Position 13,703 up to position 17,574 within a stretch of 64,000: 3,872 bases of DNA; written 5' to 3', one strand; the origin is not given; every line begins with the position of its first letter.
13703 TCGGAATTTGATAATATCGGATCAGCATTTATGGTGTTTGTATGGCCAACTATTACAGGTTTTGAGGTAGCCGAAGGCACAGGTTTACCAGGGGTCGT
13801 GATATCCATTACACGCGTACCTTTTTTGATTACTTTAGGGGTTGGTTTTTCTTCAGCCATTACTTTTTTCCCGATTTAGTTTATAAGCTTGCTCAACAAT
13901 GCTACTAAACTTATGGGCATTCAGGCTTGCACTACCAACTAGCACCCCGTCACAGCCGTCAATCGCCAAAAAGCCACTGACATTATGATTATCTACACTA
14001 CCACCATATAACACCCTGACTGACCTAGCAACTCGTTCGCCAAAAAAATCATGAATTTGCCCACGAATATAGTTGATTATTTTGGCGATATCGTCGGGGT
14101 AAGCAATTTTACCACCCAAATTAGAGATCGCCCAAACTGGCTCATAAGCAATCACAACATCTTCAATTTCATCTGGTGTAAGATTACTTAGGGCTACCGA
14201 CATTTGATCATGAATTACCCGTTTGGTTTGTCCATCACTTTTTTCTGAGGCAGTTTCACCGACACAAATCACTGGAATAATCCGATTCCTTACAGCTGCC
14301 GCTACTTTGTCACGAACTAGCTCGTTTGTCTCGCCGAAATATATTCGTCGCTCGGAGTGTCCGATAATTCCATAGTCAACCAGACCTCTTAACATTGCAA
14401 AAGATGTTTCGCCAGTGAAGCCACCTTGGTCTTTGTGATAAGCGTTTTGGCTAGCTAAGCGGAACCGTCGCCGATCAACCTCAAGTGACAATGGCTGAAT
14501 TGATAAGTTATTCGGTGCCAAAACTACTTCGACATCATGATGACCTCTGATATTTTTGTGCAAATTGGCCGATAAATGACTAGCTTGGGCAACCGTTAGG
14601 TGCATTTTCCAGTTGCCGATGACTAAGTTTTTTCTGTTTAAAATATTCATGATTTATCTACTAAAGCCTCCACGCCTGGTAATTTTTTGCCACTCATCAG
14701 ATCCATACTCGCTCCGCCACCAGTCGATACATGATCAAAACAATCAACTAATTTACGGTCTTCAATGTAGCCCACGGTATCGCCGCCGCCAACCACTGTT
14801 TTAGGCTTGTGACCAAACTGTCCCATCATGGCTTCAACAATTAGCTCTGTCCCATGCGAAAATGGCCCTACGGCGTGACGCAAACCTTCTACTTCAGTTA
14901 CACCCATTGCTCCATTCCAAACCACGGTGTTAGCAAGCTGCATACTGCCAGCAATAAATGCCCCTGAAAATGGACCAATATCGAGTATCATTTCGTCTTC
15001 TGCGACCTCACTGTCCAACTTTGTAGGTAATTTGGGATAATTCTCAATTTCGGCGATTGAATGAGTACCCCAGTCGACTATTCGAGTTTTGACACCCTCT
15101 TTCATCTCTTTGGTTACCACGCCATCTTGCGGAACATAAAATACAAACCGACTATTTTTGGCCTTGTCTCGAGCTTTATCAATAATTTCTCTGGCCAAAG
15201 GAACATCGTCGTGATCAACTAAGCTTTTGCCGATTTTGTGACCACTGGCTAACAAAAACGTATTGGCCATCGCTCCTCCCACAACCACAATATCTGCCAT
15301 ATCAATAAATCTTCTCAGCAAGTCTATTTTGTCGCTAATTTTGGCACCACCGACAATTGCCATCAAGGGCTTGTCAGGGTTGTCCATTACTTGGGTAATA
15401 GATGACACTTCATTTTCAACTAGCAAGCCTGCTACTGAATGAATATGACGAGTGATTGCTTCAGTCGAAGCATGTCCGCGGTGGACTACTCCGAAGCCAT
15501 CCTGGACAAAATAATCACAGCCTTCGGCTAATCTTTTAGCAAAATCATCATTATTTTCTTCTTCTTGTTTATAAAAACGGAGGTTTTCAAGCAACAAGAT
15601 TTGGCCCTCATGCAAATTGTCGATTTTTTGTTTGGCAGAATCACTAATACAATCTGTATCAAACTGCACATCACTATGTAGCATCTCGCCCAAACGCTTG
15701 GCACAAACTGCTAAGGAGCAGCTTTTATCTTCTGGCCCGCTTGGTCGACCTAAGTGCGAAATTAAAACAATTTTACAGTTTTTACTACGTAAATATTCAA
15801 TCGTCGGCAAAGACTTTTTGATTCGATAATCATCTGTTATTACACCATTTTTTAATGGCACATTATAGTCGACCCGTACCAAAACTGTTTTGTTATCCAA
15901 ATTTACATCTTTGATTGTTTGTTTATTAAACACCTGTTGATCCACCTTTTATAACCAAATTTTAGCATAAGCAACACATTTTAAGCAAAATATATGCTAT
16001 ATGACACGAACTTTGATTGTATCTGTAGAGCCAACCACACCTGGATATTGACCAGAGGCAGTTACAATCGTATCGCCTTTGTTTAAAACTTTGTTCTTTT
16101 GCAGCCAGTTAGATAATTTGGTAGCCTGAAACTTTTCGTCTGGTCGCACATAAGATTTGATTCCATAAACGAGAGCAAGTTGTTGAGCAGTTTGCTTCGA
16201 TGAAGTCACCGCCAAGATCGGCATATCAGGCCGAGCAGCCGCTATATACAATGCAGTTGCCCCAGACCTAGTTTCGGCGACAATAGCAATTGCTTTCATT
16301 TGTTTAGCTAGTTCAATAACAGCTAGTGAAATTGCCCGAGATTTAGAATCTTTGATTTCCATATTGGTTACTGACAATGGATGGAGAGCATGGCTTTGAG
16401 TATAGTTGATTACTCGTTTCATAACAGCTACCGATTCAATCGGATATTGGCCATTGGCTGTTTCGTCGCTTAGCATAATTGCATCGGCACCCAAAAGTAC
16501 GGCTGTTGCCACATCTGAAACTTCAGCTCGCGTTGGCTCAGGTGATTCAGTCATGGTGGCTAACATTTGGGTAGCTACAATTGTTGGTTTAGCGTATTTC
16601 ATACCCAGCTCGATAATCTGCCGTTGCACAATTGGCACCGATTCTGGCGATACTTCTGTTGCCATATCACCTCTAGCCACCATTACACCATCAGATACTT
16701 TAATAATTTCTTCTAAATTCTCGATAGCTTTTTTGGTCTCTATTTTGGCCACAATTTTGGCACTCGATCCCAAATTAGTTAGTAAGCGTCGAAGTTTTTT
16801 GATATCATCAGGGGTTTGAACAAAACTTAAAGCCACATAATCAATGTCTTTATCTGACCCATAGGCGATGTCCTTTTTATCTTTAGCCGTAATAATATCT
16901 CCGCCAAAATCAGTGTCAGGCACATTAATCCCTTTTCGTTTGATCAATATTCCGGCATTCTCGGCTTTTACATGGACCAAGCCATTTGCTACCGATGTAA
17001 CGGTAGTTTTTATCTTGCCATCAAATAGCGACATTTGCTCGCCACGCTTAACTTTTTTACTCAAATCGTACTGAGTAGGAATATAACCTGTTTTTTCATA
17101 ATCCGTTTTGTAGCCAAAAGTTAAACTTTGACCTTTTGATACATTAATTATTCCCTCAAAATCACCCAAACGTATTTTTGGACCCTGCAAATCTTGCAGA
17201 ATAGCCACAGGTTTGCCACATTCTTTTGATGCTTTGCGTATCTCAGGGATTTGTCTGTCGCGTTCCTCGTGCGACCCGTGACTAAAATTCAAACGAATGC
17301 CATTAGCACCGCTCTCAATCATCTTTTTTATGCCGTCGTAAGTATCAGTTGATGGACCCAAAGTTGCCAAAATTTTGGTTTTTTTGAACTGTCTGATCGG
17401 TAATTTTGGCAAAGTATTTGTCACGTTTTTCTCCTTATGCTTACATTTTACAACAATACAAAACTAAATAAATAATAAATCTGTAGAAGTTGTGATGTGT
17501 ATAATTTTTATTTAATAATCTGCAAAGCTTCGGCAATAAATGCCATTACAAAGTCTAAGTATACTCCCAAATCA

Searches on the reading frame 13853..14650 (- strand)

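Call 14: search_protein_families(library=pfam, proteins=[window:13853-14650:-])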
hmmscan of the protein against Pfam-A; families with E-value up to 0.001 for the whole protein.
window:13853-14650:- (265 aa): 1 family
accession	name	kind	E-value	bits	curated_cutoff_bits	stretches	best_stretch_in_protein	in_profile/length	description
PF00121.24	TIM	-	4.1e-74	249.6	20.1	1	9-254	2-244/245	Triosephosphate isomerase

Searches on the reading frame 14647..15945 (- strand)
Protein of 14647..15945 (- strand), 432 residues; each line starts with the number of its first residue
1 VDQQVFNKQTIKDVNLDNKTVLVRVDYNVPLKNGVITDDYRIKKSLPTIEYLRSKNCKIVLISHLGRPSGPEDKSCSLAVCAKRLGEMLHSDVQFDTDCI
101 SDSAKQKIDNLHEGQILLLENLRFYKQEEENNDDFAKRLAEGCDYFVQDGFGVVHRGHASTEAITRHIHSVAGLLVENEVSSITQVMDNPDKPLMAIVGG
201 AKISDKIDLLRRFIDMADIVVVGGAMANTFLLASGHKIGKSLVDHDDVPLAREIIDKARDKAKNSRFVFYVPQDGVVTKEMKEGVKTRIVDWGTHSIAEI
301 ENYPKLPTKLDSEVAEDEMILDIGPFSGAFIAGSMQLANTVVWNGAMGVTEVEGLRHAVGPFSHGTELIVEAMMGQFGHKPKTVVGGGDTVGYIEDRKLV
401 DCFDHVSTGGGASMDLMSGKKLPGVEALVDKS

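Call 14: search_protein_families(library=pfam, proteins=[window:14647-15945:-])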
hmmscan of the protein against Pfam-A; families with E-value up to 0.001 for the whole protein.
window:14647-15945:- (432 aa): 1 family
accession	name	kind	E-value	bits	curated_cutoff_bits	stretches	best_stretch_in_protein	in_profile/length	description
PF00162.24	PGK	-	2.4e-124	415.6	27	1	11-420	1-379/379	Phosphoglycerate kinase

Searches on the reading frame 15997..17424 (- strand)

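Call 15: search_protein_families(library=pfam, proteins=[window:15997-17424:-])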
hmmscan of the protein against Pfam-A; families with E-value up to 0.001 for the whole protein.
window:15997-17424:- (475 aa): 3 families
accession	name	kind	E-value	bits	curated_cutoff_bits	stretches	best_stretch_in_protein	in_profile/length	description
PF00224.27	PK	-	5.8e-101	338.3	30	1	14-332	2-328/328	Pyruvate kinase, barrel domain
PF02887.21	PK_C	-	5.6e-25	88.1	28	1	364-472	2-113/114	Pyruvate kinase, alpha/beta domain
PF03328.21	HpcH_HpaI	-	0.00018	21.3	25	1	183-249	75-146/221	HpcH/HpaI aldolase/citrate lyase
